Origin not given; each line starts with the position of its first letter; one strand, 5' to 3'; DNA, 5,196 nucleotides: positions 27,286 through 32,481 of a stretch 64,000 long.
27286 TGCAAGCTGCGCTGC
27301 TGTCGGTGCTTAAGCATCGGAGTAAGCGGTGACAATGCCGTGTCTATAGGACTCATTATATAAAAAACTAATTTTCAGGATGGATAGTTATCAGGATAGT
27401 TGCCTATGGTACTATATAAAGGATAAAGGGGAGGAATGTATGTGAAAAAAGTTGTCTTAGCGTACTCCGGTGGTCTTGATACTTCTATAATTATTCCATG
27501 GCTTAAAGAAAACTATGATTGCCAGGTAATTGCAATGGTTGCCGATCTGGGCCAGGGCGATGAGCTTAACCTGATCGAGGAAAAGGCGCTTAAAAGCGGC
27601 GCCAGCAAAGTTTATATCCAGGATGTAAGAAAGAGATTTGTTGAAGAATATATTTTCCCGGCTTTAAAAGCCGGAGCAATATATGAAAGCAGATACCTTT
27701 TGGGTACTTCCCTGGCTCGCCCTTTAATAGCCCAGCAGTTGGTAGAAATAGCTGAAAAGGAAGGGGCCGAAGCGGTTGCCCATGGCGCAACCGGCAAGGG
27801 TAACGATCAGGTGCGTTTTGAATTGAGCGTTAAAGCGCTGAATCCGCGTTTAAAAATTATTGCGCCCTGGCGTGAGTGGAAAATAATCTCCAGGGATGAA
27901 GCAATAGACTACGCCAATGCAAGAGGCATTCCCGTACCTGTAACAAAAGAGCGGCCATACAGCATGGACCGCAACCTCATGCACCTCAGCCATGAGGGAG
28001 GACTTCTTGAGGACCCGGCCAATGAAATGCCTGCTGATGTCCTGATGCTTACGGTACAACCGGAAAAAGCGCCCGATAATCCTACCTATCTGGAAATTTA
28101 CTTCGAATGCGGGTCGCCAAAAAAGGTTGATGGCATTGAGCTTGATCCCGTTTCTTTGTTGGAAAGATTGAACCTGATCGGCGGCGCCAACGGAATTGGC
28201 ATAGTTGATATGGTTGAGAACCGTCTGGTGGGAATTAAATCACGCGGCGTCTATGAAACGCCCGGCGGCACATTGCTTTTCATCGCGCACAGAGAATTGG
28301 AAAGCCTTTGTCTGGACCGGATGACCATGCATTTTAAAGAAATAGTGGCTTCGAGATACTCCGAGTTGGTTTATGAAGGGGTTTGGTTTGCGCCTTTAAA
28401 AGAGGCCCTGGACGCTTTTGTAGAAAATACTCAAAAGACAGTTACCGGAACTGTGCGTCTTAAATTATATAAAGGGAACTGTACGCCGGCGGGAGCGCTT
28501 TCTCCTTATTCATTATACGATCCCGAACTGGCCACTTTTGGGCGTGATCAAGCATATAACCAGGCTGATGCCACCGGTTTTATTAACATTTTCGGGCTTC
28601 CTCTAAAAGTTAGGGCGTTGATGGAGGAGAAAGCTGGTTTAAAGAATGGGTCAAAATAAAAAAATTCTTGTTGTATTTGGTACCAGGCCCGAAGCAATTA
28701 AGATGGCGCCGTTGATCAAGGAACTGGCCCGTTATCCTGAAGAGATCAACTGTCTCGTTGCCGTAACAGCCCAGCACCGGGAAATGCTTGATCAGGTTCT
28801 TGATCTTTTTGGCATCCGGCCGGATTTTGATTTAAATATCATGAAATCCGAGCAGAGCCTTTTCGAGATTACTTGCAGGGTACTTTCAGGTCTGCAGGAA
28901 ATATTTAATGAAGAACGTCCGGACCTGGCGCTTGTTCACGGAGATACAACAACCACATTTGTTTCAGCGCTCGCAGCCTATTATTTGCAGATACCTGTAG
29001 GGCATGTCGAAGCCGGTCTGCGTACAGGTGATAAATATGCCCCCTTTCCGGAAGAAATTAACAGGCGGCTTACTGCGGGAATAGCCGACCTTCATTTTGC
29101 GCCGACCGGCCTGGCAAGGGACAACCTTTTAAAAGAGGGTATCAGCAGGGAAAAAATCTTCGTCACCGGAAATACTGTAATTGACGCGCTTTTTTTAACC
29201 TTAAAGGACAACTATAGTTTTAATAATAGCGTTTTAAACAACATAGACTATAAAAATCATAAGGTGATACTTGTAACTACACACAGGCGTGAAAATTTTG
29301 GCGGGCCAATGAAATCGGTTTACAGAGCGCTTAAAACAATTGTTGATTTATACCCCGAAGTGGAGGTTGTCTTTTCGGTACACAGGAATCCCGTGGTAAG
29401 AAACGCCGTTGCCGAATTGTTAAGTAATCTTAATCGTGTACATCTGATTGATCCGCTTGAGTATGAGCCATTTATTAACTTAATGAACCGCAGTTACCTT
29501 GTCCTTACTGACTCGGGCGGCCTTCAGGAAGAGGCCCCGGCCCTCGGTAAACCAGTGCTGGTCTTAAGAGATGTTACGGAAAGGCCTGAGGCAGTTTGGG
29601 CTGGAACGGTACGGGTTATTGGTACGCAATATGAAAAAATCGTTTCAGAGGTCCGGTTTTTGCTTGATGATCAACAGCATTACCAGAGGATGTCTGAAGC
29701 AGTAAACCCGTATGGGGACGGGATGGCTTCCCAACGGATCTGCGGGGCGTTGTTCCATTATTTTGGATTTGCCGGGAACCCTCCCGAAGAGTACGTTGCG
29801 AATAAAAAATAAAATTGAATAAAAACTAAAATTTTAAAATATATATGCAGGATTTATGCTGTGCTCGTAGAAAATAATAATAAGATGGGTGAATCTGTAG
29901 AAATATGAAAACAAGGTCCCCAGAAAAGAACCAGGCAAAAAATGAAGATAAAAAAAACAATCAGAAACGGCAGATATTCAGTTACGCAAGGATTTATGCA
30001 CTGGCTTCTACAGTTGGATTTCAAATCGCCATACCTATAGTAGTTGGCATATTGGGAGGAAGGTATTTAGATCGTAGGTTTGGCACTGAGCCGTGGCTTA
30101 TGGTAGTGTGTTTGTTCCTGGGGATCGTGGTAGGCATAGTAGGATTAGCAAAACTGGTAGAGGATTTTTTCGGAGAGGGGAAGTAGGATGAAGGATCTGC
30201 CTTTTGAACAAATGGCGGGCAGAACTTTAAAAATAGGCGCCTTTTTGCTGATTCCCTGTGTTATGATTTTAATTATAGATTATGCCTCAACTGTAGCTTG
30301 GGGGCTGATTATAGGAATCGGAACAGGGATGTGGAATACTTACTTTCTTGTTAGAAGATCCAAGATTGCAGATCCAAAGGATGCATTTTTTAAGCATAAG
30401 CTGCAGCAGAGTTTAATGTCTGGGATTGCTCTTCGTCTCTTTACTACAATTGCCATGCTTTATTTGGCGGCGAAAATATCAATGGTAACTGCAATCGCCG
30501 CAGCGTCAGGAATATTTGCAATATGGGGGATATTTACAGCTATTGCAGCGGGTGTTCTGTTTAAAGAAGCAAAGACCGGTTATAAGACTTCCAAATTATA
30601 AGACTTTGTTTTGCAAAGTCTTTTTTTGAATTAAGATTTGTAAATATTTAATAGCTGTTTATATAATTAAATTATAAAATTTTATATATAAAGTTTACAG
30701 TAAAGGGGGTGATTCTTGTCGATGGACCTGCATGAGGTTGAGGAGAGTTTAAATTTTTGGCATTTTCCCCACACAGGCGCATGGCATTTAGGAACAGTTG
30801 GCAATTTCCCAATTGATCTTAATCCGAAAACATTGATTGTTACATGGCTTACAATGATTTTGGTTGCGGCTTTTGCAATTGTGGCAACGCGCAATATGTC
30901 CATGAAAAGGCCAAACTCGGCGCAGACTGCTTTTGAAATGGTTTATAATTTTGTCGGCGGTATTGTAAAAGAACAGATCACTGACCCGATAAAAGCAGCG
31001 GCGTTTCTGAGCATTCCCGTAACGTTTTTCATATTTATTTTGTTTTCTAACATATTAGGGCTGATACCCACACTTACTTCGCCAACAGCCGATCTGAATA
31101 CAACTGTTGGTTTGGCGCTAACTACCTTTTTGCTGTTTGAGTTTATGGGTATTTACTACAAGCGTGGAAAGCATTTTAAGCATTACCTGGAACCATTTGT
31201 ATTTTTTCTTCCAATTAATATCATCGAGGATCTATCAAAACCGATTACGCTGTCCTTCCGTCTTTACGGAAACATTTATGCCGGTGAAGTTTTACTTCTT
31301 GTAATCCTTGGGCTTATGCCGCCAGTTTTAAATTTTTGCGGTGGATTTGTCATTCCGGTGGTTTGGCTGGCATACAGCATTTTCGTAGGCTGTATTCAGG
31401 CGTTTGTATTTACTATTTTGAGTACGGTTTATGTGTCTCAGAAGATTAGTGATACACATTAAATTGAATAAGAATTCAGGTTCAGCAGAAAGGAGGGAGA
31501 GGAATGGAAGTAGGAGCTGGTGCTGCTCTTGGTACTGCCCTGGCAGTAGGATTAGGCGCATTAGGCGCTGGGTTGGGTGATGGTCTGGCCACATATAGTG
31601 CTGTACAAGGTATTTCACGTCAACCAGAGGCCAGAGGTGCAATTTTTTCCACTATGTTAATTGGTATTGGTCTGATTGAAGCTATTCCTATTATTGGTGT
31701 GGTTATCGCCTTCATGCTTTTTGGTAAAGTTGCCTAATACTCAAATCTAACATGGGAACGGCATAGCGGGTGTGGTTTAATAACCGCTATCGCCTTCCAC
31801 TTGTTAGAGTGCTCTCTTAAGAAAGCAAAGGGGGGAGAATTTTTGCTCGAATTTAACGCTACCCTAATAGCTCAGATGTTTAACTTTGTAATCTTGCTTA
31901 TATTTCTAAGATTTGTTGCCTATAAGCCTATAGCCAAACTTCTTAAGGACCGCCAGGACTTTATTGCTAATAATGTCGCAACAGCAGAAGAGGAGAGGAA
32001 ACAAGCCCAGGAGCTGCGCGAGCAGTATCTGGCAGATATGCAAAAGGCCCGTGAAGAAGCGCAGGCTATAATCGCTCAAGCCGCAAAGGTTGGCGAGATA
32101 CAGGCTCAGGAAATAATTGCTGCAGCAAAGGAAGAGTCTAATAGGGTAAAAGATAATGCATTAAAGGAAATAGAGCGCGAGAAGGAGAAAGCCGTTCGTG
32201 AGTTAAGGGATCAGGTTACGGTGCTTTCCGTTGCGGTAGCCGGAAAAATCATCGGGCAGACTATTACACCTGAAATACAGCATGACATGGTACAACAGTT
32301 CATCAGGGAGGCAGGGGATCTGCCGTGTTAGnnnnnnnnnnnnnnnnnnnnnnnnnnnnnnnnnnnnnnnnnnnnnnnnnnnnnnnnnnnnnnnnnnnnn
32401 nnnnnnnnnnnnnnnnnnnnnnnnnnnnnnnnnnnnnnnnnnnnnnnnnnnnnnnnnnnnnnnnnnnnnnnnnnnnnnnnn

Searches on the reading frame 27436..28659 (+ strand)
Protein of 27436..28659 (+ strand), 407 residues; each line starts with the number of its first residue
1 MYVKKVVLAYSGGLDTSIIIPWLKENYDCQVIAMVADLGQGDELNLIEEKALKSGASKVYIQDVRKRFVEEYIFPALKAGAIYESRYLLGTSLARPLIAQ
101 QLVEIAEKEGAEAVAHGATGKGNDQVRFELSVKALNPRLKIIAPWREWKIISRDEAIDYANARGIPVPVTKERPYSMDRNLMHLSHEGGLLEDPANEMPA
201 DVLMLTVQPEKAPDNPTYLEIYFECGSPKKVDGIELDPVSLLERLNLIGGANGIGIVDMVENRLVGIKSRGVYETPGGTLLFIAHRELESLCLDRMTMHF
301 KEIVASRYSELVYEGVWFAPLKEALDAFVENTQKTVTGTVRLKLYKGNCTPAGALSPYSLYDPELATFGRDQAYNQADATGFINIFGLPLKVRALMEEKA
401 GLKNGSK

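Call 12: search_protein_families(library=pfam, proteins=[window:27436-28659:+])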
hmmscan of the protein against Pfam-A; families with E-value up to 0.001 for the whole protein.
window:27436-28659:+ (407 aa): 2 families
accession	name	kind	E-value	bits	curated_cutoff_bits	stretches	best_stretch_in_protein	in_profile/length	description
PF20979.2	Arginosuc_syn_C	-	5.5e-80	268.5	27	1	175-392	1-218/219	Arginosuccinate synthase C-terminal domain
PF00764.25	Arginosuc_synth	-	4e-70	235.5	27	1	5-166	1-162/162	Arginosuccinate synthase N-terminal HUP domain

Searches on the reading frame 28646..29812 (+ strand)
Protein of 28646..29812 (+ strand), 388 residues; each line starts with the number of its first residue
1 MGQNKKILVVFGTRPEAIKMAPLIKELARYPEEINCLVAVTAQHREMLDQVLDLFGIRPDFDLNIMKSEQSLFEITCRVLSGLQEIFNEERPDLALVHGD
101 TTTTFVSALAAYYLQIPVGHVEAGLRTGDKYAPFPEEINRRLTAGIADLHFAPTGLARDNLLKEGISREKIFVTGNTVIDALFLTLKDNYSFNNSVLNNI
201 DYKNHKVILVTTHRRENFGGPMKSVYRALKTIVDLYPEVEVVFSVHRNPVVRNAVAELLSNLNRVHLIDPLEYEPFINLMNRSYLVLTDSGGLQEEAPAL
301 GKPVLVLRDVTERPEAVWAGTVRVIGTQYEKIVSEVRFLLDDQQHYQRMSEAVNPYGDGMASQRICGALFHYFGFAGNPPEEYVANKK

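Call 66: search_protein_families(library=pfam, proteins=[window:28646-29812:+], max_evalue=0.00001)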
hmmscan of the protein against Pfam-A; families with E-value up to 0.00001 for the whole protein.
window:28646-29812:+ (388 aa): 1 family
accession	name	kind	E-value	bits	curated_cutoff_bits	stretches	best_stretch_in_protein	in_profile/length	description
PF02350.25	Epimerase_2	-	1.1e-120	403.1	30.6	1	33-369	8-346/347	UDP-N-acetylglucosamine 2-epimerase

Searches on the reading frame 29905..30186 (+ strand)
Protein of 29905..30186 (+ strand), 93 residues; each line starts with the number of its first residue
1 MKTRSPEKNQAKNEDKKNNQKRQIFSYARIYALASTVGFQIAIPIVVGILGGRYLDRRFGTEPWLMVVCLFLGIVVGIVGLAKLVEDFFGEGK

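Call 66: search_protein_families(library=pfam, proteins=[window:29905-30186:+], max_evalue=0.00001)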
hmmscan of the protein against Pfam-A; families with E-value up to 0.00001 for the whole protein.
window:29905-30186:+ (93 aa): 1 family
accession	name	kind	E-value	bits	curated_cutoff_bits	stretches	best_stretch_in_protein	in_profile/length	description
PF09527.15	ATPase_gene1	-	1.7e-18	66.9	26.6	1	31-81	1-51/54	Putative F0F1-ATPase subunit Ca2+/Mg2+ transporter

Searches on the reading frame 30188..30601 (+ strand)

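Call 66: search_protein_families(library=pfam, proteins=[window:30188-30601:+], max_evalue=0.00001)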
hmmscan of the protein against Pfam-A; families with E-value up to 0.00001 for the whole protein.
window:30188-30601:+ (137 aa): 1 family
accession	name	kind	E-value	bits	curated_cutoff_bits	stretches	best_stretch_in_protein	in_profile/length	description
PF03899.21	ATP-synt_I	-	4e-09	37.2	25.1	1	12-109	1-98/99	ATP synthase I chain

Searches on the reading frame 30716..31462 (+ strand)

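Call 66: search_protein_families(library=pfam, proteins=[window:30716-31462:+], max_evalue=0.00001)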
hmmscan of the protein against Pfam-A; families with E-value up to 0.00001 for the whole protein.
window:30716-31462:+ (248 aa): 1 family
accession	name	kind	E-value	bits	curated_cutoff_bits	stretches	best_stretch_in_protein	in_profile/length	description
PF00119.25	ATP-synt_A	-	1.2e-53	182.6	33.9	1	41-241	2-217/217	ATP synthase A chain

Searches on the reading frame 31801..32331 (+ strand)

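Call 66: search_protein_families(library=pfam, proteins=[window:31801-32331:+], max_evalue=0.00001)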
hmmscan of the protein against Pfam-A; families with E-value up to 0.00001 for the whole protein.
window:31801-32331:+ (176 aa): 1 family
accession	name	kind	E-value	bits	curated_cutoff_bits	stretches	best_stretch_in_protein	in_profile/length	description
PF00430.23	ATP-synt_B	-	1.1e-31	110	28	1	21-151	1-131/132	ATP synthase B/B' CF(0)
